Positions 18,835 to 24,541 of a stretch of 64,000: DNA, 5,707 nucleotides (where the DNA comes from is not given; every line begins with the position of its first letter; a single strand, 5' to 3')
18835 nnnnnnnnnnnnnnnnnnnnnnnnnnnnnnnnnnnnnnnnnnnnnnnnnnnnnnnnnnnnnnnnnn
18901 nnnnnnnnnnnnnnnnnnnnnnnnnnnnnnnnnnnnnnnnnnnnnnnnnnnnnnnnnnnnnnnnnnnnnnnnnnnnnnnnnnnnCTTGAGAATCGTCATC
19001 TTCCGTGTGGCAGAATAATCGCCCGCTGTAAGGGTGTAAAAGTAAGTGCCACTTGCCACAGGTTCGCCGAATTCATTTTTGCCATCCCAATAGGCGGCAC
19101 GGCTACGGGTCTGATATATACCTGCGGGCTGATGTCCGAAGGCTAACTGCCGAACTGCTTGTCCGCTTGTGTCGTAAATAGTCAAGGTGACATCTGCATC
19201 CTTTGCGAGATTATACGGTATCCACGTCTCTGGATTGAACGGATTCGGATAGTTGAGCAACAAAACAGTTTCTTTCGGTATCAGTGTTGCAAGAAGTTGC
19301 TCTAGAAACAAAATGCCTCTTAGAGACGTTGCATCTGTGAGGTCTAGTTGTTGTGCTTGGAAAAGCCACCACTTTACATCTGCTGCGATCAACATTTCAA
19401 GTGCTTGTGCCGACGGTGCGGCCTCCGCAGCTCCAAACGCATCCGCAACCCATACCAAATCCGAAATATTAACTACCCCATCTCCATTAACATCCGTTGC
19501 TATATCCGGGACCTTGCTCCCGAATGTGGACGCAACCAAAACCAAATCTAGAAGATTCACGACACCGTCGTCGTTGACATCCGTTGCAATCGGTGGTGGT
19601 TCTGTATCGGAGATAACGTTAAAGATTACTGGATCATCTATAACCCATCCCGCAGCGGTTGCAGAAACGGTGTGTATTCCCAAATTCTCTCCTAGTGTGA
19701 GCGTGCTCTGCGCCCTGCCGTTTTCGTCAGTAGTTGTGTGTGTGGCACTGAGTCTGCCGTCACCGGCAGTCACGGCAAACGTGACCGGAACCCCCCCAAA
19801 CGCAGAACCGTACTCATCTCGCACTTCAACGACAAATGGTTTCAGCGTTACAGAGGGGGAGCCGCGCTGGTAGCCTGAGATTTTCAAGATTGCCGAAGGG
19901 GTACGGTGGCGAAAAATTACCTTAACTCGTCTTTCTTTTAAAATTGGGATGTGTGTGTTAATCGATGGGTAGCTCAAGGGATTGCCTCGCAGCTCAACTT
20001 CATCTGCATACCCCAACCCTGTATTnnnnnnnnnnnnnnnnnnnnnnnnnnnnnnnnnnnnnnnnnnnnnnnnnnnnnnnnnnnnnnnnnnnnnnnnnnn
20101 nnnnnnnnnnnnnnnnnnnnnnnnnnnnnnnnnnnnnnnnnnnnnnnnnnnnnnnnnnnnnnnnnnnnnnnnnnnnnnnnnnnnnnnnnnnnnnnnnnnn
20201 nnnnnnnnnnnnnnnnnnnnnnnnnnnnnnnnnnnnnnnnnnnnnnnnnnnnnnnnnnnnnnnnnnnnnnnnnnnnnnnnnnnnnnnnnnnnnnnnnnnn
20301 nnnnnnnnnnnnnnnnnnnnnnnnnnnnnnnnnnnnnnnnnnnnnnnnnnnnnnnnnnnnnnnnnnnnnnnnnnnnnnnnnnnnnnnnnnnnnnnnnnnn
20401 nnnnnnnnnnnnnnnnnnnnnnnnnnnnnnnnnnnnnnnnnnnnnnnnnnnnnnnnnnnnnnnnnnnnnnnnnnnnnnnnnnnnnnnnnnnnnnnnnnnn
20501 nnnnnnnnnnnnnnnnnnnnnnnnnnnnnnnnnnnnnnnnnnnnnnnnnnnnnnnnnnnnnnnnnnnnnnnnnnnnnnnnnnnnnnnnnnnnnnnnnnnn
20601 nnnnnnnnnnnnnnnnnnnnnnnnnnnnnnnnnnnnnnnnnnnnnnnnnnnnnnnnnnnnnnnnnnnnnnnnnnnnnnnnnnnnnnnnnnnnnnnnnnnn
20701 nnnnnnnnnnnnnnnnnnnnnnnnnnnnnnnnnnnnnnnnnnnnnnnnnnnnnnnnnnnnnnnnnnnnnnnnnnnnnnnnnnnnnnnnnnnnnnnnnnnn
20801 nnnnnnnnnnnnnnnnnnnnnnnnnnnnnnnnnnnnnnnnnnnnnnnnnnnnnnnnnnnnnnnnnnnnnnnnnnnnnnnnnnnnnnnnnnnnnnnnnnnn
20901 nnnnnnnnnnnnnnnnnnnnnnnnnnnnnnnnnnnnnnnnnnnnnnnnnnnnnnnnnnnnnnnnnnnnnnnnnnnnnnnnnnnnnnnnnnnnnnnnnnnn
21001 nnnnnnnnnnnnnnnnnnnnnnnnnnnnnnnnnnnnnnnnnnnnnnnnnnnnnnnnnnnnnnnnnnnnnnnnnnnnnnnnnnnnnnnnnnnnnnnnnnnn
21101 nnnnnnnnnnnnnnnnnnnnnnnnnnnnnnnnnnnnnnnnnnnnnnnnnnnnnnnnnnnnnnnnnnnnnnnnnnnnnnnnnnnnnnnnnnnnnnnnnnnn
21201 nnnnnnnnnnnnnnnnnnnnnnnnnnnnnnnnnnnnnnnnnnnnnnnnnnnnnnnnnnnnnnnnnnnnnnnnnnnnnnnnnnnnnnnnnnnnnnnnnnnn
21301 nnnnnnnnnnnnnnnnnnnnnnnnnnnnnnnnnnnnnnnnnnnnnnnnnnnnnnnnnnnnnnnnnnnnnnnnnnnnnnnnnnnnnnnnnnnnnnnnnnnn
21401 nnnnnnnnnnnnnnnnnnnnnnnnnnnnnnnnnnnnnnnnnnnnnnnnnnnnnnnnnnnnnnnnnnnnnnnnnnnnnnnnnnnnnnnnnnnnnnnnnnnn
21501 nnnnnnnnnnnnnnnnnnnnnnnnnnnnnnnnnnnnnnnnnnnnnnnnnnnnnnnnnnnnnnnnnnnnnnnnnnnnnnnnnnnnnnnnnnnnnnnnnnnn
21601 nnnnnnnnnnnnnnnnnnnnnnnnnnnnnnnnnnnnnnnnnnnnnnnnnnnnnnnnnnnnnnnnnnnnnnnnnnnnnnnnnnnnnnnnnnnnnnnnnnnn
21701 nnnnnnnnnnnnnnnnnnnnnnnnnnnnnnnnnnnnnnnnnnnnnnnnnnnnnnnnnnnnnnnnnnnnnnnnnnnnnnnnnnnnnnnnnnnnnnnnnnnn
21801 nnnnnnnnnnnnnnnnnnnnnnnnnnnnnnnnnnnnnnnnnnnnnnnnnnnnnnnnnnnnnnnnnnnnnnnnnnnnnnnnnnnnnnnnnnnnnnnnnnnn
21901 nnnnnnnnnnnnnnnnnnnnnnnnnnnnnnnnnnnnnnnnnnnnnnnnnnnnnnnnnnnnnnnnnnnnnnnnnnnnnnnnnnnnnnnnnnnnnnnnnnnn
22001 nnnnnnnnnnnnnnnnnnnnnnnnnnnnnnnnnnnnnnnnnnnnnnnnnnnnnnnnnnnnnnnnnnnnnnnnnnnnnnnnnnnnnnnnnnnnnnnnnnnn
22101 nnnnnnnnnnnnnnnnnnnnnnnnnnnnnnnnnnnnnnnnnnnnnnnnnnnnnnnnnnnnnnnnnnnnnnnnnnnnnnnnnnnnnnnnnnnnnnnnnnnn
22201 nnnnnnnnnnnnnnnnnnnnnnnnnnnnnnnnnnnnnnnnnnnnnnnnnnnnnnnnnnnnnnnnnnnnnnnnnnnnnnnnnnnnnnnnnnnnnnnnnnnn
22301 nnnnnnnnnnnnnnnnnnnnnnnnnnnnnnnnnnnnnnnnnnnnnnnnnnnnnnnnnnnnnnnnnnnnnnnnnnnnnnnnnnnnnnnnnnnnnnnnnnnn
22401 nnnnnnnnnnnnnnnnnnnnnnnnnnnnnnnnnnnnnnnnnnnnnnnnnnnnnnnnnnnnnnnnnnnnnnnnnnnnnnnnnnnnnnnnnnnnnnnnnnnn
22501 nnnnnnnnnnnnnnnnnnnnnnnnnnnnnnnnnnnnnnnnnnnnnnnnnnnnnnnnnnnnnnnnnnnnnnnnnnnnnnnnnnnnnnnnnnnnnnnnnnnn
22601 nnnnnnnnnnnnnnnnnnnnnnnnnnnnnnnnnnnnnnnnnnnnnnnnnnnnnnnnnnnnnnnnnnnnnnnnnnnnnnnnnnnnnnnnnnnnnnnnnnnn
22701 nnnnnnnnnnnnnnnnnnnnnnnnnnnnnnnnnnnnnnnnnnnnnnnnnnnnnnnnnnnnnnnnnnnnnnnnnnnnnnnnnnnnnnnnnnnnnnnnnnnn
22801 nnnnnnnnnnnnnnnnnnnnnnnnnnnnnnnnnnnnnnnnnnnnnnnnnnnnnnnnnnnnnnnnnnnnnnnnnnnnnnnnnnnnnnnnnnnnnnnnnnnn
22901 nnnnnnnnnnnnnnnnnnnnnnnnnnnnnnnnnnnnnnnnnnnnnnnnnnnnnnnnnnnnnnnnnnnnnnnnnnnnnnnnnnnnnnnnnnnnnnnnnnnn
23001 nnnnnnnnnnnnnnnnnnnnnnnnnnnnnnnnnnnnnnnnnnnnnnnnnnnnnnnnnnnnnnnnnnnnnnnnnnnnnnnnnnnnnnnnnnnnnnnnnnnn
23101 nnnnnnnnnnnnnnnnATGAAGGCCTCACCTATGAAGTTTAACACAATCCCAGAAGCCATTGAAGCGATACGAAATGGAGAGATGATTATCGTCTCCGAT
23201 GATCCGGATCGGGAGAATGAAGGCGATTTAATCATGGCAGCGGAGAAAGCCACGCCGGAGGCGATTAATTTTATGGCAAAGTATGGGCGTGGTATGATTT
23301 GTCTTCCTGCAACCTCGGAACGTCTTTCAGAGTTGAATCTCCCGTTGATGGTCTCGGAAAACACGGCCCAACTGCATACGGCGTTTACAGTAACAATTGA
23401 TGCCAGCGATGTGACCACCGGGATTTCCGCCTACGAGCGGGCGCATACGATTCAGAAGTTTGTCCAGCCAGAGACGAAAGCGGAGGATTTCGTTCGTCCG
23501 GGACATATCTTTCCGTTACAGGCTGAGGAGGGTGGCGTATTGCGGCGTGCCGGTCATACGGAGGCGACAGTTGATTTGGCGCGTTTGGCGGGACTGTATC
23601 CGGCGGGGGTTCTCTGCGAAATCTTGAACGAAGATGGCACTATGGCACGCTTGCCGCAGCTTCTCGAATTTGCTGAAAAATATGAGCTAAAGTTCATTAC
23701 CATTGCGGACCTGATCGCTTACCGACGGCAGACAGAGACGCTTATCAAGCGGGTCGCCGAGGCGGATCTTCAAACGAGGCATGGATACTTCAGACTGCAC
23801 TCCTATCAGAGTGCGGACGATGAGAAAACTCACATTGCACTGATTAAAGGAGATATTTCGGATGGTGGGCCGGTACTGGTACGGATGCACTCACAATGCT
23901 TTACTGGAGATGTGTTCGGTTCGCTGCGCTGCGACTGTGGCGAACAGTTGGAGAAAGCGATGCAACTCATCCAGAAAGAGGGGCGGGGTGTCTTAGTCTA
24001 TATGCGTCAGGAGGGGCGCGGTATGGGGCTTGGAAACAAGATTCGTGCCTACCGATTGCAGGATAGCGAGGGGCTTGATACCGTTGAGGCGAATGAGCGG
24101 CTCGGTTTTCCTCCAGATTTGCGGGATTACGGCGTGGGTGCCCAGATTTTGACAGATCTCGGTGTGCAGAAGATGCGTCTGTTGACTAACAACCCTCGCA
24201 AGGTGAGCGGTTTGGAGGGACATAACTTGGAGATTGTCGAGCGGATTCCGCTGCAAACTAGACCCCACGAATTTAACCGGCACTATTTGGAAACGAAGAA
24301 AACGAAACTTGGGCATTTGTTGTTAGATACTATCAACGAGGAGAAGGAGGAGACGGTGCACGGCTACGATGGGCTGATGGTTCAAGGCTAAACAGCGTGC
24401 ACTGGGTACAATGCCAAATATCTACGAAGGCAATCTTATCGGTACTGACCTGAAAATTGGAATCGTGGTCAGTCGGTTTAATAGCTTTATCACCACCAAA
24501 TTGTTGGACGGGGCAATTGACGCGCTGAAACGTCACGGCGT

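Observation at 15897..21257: Paralogous LRR/dockerin surface-protein genes as 1.8-kb direct repeats bracketing ribE; one copy has lost its T9SS sorting domain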

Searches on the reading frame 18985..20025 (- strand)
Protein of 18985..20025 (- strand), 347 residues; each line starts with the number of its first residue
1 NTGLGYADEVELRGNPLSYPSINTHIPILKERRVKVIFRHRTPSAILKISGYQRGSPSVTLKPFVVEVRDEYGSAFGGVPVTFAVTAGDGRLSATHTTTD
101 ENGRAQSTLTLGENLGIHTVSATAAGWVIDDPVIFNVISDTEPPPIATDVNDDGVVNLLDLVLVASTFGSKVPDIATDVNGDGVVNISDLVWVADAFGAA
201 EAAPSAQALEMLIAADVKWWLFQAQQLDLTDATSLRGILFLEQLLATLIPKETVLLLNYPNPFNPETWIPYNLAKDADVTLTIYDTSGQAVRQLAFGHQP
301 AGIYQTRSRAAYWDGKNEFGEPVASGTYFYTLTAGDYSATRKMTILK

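Call 26: find_homologous_proteins(query=window:18985-20025:-, max_evalue=1e-10)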
Query seq(347 aa) (347 aa): 7060 proteins with E <= 1e-10 among 8000 candidates; the best 120 are listed.
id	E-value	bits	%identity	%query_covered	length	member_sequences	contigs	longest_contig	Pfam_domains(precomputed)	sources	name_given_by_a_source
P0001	3.6e-142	492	60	88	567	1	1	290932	PF17789.8,PF13620.13,PF20608.5,PF26198.1,PF13715.13,PF02369.23,PF00404.25,PF18962.8,PF20598.5,PF13860.13,PF01835.26,PF09134.17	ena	-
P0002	1.4e-141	490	60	100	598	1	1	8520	PF02369.23,PF00404.25,PF18962.8,PF12799.14,PF13860.13,PF13855.13,PF09134.17,PF23952.2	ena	-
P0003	1.2e-140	487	60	88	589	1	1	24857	PF17789.8,PF13620.13,PF26198.1,PF13715.13,PF02369.23,PF00404.25,PF00576.28,PF11974.15,PF18962.8,PF20598.5,PF13860.13,PF09134.17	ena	-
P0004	6.4e-139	481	59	100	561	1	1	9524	PF17789.8,PF02369.23,PF00404.25,PF12799.14,PF13620.13,PF13855.13,PF09134.17,PF23952.2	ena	-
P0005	1.7e-138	480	60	100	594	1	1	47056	PF17789.8,PF02369.23,PF00404.25,PF18962.8,PF12799.14,PF13860.13,PF13620.13,PF13855.13,PF09134.17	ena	-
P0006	8.7e-138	477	59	100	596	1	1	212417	PF02369.23,PF00404.25,PF18962.8,PF12799.14,PF13860.13,PF13620.13,PF13855.13,PF09134.17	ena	-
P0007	2.1e-136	473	61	88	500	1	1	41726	PF17789.8,PF21834.2,PF02369.23,PF00404.25,PF11974.15,PF18962.8,PF20598.5,PF13860.13,PF13620.13,PF26198.1,PF09134.17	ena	-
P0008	6.4e-136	471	57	100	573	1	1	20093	PF02369.23,PF00404.25,PF00560.40,PF12799.14,PF13860.13,PF13855.13,PF09134.17,PF23952.2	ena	-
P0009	1.9e-135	470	56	99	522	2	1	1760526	PF17789.8,PF02369.23,PF00404.25,PF18962.8,PF13860.13,PF13620.13,PF26198.1,PF09134.17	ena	-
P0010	4.1e-135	468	56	99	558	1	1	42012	PF17789.8,PF02369.23,PF00404.25,PF18962.8,PF13860.13,PF13620.13,PF26198.1,PF09134.17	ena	-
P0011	7.1e-135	468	58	100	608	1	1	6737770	PF02369.23,PF00404.25,PF12799.14,PF13855.13,PF09134.17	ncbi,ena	-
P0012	8.0e-134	464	59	100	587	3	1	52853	PF02369.23,PF00404.25,PF18962.8,PF12799.14,PF13860.13,PF09134.17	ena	-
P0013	3.3e-133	462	59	100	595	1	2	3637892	PF02369.23,PF00404.25,PF12799.14,PF13860.13,PF13855.13,PF23952.2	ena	-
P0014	1.1e-130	454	61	88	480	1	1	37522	PF13715.13,PF17789.8,PF02369.23,PF00404.25,PF18962.8,PF13860.13,PF13620.13,PF26198.1,PF09134.17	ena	-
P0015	4.1e-130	452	54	99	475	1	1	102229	PF02369.23,PF00404.25,PF13860.13,PF13620.13,PF09134.17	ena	-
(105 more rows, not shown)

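Call 47: search_solved_structures(query=window:18985-19902:-, max_evalue=0.1)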
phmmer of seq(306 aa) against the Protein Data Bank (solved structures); distinct sequences matched with E-value up to 0.1: 13.
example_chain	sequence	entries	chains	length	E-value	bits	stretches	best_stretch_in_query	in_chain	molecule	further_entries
2y3n_B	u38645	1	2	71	5.9e-07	32.4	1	106-162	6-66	CELLULOSOMAL FAMILY-48 PROCESSIVE GLYCOSIDE HYDROLASE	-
6kg9_A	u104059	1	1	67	0.00016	24.3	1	105-151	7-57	And cellulose-binding endoglucanase family 9 CelL ortholog dockerin domain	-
6kgc_B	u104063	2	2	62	0.0002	24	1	105-151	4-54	And cellulose-binding endoglucanase family 9 CelL ortholog dockerin domain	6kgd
6kge_D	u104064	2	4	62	0.00051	22.7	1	105-151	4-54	And cellulose-binding endoglucanase family 9 CelL ortholog dockerin domain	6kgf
7eh9_A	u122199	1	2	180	0.0012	21.4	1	231-295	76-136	Basal-body rod modification protein FlgD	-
7bhq_A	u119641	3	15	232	0.002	20.8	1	231-295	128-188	Basal-body rod modification protein FlgD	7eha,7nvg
4wi0_B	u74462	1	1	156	0.019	17.6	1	108-159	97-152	Cellulosomal scaffoldin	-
3osv_A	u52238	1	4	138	0.022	17.3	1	234-290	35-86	Flagellar basal-body rod modification protein FlgD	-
2b59_B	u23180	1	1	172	0.022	17.3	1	55-166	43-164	Cellulosomal scaffolding protein A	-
4u3s_B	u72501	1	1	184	0.024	17.2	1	107-158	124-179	Cellulosomal scaffoldin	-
4fl4_A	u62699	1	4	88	0.056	16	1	108-150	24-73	Glycoside hydrolase family 9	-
3kcp_A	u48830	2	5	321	0.078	15.5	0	55-166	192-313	Cellulosomal-scaffolding protein A | Cellulosome anchoring protein cohesin region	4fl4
6tpl_A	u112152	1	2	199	0.093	15.3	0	30-83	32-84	Intimin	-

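Call 64: predict_structure(alignment_id=A1)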
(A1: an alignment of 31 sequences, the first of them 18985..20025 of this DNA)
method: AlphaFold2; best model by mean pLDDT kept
length: 347 residues; sequences in the alignment: 31
mean_pLDDT: 62.7   pTM: 0.37
mean pLDDT of the five models: 62.7, 60.3, 55.5, 54.9, 49.2
residues with pLDDT >= 90: 33; 70-90: 114; 50-70: 84; < 50: 116
segments of 3 or more residues with pLDDT < 50: 1-3, 14-17, 142-213, 232-237, 250-274, 303-307
pLDDT, mean of each block of 10 residues (from residue 1): 53 52 67 64 79 79 89 82 92 94 93 83 77 78 40 40 34 34 39 33 32 54 58 50 55 32 40 62 86 77 49 75 80 75 68
secondary structure, 60 per line:
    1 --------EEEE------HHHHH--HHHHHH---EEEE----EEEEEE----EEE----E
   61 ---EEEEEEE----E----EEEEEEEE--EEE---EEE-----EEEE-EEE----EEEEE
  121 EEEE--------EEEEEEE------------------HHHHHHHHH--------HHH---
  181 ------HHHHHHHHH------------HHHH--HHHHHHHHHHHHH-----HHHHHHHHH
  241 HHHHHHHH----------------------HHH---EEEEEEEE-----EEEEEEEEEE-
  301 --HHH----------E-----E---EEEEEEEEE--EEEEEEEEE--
elements in order: E9-12 H19-23 H26-31 E35-38 E43-48 E53-55 E64-70 E80-87 E90-92 E96-98 E104-107 E109-111 E116-124 E133-139 H158-166 H187-195 H208-211 H214-226 H232-248 E277-284 E290-299 E326-334 E337-345
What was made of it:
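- Closest known: Non-cellulosomal type I dockerin modules. Different: The AF2 model of this segment has low confidence (pLDDT below 50, call 64).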

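Call 66: fold_search(model_id=the predicted structure, library=pdb)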
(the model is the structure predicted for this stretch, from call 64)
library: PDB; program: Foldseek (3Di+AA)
matches with E <= 10: 1862; with E <= 0.001: 76
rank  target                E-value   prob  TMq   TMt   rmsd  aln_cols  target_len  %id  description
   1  6tqd_B                3.6e-08  1.00  0.24  0.39   5.3       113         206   21  D00-D0 domain of Intimin (released 2021-01-13)
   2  6tqd_A                1.1e-07  1.00  0.24  0.40   5.4       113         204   21  D00-D0 domain of Intimin (released 2021-01-13)
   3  6tqd_F                2.1e-07  1.00  0.24  0.40   5.2       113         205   21  D00-D0 domain of Intimin (released 2021-01-13)
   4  6tqd_E                2.6e-07  1.00  0.22  0.35   6.0       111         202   22  D00-D0 domain of Intimin (released 2021-01-13)
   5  6tpl_A                2.4e-06  1.00  0.24  0.41   3.6       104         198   22  D0-D1 domain of Intimin (released 2021-01-13)
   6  6tpl_B                3.6e-06  1.00  0.24  0.41   3.0        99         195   23  D0-D1 domain of Intimin (released 2021-01-13)
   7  8vhx_H                3.6e-06  1.00  0.23  0.22   3.1        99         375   28  Cryo-EM of neck of bacteriophage Chi (released 2024-10-02)
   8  5ftx                  1.4e-05  1.00  0.25  0.14  21.2       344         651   13  Structure of surface layer protein SbsC, domains 4-9 (released 2017-02-22)
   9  4uid_B                1.9e-05  1.00  0.24  0.45   3.4       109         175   16  Crystal structure of the S-layer protein SbsC domains 4 and 5 (released 2016-04-13)
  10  1m1s                  1.9e-05  1.00  0.23  0.62   3.5       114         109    9  Structure of WR4, a C.elegans MSP family member (released 2003-07-29)
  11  1f00                  1.9e-05  1.00  0.21  0.25   4.6       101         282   21  CRYSTAL STRUCTURE OF C-TERMINAL 282-RESIDUE FRAGMENT OF ENTEROPATHOGENIC E. COLI INTIMIN (released 2000-07-12)
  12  4uid_A                5.0e-05  1.00  0.24  0.40   3.8       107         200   17  Crystal structure of the S-layer protein SbsC domains 4 and 5 (released 2016-04-13)
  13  6za2_A                5.6e-05  1.00  0.19  0.07  20.3       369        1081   10  Crystal structure of dimeric latent PorU from Porphyromonas gingivalis (released 2021-09-29)
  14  9u61_E                6.2e-05  1.00  0.25  0.06  22.4       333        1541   10  CP/MBL pathways C3 convertase C4b2a and C3 complex (released 2026-01-14)
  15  7sqc_2A               8.2e-05  1.00  0.20  0.11   6.2       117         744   10  Ciliary C1 central pair apparatus isolated from Chlamydomonas reinhardtii (released 2022-04-13)
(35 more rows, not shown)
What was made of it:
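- The Big_1 model matches intimin Ig domains (calls 64, 66).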

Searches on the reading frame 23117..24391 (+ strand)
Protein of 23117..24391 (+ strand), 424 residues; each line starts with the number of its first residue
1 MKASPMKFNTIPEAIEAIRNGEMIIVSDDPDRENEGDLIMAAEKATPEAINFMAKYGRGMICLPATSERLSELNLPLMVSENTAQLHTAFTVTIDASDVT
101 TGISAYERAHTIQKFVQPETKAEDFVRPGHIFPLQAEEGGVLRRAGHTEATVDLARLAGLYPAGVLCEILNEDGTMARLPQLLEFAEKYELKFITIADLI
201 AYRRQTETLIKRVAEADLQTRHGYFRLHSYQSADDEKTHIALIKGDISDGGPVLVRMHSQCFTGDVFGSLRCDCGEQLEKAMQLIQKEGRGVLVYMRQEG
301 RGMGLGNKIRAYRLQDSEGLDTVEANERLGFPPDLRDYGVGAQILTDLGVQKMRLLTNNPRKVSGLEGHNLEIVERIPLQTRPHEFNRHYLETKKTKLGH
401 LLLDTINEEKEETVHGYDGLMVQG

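Call 7: search_protein_families(library=ncbifam, proteins=[window:23117-24391:+], max_evalue=0.01)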
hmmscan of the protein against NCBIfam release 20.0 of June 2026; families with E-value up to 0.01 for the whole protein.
window:23117-24391:+ (424 aa): 12 families
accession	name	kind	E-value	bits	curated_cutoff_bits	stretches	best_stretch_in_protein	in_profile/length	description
NF006806.0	PRK09319.1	equivalog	4e-194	646.3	764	1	4-406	7-413/561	bifunctional 3,4-dihydroxy-2-butanone-4-phosphate synthase/GTP cyclohydrolase II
NF006803.0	PRK09311.1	equivalog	2.1e-189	629.6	569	1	4-411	5-413/417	bifunctional 3,4-dihydroxy-2-butanone-4-phosphate synthase/GTP cyclohydrolase II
NF010626.1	PRK14019.1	equivalog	4.4e-132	440.5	513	1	8-376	2-360/364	bifunctional 3,4-dihydroxy-2-butanone-4-phosphate synthase/GTP cyclohydrolase II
NF006805.0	PRK09318.1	equivalog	1.1e-109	367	486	1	16-403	6-381/387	bifunctional 3,4-dihydroxy-2-butanone-4-phosphate synthase/GTP cyclohydrolase II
NF006804.0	PRK09314.1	equivalog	1.1e-103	347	432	2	6-300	1-288/339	bifunctional 3,4-dihydroxy-2-butanone 4-phosphate synthase/GTP cyclohydrolase II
NF009132.0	PRK12485.1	equivalog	3.4e-100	335.7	693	1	6-380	1-368/369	bifunctional 3,4-dihydroxy-2-butanone-4-phosphate synthase/GTP cyclohydrolase II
NF001591.0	PRK00393.1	subfamily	1.6e-77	259.4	148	1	210-402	4-194/199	GTP cyclohydrolase II RibA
TIGR00505.1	ribA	equivalog_domain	1.3e-76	256.4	205.85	1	212-402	2-191/191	GTP cyclohydrolase II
TIGR00506.1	ribB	equivalog_domain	3.3e-76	255.4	177.45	1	8-203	2-204/204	3,4-dihydroxy-2-butanone-4-phosphate synthase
NF006456.0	PRK08815.1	equivalog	1.2e-57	195.9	464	1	149-402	122-365/376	GTP cyclohydrolase II RibA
NF004437.0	PRK05773.1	equivalog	4.3e-22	78.5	262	1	11-200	3-214/219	3,4-dihydroxy-2-butanone 4-phosphate synthase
NF005536.0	PRK07198.1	equivalog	7.2e-10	38.3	403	1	253-379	240-376/419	GTP cyclohydrolase II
